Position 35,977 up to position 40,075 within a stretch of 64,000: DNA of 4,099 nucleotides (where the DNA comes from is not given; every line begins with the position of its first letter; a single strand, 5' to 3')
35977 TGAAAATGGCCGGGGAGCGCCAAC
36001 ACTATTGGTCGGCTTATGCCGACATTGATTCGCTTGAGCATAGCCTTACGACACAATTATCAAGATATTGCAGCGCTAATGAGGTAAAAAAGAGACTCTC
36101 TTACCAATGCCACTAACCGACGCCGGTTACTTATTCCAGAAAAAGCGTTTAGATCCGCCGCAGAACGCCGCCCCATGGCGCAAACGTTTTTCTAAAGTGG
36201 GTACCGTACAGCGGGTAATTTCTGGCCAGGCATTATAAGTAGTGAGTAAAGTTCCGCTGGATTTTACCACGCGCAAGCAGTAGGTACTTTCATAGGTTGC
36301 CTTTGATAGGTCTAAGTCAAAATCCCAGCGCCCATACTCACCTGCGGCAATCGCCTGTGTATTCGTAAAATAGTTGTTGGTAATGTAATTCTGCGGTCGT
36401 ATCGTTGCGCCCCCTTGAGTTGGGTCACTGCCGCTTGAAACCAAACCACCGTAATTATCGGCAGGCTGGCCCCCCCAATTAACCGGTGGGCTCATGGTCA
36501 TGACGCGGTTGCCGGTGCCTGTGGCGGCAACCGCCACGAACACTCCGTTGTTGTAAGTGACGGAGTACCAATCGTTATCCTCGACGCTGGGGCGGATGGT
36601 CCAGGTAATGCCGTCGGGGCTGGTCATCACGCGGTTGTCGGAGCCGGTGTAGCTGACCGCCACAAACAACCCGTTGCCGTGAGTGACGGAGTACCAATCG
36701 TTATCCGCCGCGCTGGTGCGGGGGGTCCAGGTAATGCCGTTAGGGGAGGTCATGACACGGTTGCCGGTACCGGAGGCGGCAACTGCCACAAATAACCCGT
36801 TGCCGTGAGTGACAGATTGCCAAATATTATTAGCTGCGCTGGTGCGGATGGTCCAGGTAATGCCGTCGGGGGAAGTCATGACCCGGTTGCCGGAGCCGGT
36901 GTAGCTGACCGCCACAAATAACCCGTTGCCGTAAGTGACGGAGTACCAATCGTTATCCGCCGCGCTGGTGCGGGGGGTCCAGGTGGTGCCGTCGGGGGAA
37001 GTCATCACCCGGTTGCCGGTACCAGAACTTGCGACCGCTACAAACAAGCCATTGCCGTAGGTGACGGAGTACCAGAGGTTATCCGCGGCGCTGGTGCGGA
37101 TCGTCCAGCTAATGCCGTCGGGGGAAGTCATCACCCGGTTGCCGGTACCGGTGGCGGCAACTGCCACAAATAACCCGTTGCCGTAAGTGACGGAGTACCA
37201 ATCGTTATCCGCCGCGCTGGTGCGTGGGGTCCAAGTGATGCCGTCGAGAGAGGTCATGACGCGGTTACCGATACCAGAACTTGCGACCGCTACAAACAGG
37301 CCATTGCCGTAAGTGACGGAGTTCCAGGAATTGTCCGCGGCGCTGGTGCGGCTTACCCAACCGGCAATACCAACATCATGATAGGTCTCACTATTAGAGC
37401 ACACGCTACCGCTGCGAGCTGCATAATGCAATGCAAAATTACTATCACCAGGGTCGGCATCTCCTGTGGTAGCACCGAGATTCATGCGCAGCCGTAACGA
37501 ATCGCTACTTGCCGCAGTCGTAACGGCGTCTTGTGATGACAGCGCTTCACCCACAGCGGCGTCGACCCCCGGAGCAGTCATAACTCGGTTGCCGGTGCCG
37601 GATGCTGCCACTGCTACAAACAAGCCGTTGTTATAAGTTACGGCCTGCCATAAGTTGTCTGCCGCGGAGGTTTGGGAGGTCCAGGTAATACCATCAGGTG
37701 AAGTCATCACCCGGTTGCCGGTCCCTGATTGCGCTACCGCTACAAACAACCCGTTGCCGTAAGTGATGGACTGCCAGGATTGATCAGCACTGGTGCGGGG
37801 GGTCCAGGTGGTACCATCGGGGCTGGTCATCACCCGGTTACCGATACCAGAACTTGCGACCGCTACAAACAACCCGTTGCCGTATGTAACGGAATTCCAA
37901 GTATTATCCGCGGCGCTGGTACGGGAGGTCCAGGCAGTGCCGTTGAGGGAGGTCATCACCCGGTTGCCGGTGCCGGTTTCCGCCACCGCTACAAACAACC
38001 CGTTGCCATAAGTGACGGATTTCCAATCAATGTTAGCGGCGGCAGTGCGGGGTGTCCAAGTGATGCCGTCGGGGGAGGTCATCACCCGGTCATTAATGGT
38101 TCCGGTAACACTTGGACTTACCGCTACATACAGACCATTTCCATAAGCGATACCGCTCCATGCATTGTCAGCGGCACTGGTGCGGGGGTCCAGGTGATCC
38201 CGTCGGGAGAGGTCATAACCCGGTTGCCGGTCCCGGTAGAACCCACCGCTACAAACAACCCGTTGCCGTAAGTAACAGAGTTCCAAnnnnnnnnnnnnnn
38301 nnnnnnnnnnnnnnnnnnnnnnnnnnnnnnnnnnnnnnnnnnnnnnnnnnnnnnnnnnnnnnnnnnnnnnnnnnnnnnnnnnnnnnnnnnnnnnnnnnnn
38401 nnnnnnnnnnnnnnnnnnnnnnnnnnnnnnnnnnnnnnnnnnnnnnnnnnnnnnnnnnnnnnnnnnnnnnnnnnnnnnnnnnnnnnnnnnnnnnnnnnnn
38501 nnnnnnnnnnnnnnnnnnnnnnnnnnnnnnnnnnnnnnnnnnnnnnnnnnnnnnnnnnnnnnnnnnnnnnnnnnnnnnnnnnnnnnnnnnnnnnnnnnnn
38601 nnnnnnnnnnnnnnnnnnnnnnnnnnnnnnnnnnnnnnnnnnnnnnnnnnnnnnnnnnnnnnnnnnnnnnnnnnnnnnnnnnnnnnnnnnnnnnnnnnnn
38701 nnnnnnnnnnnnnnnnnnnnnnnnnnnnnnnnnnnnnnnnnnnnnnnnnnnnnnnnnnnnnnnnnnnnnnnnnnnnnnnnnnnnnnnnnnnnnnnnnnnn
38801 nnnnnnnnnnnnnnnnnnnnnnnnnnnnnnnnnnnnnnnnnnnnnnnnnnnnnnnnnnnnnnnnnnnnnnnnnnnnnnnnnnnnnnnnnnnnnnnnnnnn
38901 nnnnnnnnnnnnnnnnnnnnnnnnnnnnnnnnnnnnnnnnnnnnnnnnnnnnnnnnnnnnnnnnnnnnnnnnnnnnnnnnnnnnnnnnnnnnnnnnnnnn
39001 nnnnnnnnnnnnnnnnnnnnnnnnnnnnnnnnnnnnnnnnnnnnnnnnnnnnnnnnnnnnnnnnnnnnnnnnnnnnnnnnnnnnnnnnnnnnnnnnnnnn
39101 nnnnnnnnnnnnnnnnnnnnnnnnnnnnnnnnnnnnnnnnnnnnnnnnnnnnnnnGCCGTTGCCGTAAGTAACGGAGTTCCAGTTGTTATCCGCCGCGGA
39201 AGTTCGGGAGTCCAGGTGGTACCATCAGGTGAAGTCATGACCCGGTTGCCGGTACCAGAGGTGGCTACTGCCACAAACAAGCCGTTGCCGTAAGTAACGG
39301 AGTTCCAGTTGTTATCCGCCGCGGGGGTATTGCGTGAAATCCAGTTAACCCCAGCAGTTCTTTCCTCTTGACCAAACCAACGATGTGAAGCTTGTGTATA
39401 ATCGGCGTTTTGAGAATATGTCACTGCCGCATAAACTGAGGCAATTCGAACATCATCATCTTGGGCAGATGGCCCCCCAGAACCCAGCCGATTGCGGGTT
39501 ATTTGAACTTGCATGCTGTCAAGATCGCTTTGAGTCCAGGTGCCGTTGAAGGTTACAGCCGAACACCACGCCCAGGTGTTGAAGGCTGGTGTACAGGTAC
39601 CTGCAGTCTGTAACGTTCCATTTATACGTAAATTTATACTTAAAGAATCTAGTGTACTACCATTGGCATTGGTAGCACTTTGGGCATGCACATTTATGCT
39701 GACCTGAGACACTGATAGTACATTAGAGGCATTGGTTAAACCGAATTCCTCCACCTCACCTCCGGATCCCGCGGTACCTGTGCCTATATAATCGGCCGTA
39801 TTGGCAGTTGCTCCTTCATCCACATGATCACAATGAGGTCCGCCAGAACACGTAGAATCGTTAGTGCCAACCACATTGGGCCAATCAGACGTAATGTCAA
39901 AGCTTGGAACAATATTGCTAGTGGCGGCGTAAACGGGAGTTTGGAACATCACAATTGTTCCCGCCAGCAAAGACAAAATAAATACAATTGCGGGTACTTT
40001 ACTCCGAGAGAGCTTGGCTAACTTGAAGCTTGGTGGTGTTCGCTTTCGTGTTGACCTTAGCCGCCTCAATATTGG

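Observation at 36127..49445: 13-kb locus of four giant repeat-built surface proteins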

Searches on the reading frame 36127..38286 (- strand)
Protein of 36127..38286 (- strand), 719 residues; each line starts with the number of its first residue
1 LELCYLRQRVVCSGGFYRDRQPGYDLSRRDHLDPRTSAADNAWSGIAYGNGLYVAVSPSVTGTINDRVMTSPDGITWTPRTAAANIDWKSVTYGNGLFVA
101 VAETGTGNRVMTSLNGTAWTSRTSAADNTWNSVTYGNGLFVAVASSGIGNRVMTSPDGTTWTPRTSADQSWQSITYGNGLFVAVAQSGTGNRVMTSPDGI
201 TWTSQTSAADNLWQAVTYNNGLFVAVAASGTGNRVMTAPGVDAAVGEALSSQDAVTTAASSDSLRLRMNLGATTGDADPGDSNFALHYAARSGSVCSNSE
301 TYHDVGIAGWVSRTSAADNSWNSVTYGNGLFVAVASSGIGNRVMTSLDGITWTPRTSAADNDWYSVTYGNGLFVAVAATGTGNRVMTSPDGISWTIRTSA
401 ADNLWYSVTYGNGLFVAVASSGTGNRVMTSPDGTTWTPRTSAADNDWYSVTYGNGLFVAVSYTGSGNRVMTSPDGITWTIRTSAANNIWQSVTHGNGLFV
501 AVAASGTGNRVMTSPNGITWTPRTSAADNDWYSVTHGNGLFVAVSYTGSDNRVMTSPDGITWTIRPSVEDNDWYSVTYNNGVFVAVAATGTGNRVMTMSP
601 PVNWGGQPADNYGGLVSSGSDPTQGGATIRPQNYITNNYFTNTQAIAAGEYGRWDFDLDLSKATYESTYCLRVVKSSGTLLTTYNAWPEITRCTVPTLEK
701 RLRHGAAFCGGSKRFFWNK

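Call 4: search_protein_families(library=pfam, proteins=[window:36127-38286:-], max_evalue=0.01)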
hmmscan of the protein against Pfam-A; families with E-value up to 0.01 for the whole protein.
window:36127-38286:- (719 aa): 8 families
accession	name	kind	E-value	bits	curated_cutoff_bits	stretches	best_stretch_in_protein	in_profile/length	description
PF03736.22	EPTP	-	1.9e-30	105.1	21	0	165-189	10-33/42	EPTP domain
PF19755.4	DUF6242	-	1.3e-11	45.2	29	1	71-161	124-217/217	Domain of unknown function (DUF6242)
PF13997.11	YqjK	-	2.9e-05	24.8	28.1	0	307-335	16-44/73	YqjK-like protein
PF16355.11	DUF4982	-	0.00018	21.8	23.9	0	445-469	37-60/61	Domain of unknown function (DUF4982)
PF02484.20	Rhabdo_NV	-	0.00042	20.9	25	0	490-515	69-94/111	Rhabdovirus Non-virion protein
PF02743.24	dCache_1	-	0.00096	19.2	45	0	538-603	65-136/240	Cache domain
PF17785.7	PUA_3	-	0.001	19.3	22.6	0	525-552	29-56/64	PUA-like domain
PF14759.12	Reductase_C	-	0.0062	17.5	25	0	562-598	23-59/85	Reductase C-terminal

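Call 25: search_protein_families(library=ncbifam, proteins=[window:36127-38286:-], max_evalue=0.01)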
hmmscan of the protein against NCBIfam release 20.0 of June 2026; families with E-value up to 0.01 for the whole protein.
window:36127-38286:- (719 aa): 1 family
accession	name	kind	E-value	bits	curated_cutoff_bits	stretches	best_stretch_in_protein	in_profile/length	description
NF006150.0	PRK08296.1-2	subfamily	0.00014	20.2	650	0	510-546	266-302/633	hypothetical protein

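Call 75: search_protein_families(library=phrogs, proteins=[window:36127-38286:-], max_evalue=0.001)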
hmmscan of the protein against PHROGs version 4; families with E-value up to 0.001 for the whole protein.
window:36127-38286:- (719 aa): 2 families
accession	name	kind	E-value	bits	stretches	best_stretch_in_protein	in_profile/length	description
phrog_22032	-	unknown function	2.1e-09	38.5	0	147-165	8-27/68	-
phrog_24263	-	unknown function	0.0003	21.7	0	379-429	51-99/171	-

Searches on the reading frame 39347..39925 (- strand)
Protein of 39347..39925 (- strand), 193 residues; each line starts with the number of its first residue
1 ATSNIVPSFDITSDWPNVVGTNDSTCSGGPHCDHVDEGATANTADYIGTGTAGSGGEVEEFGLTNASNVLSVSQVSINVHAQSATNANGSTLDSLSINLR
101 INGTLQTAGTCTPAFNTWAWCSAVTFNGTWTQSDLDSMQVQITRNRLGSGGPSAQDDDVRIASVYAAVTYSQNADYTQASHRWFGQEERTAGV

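Call 89: search_protein_families(library=pfam, proteins=[window:39347-39925:-], max_evalue=0.1)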
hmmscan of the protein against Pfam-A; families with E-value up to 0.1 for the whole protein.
seq(193 aa): 0 families
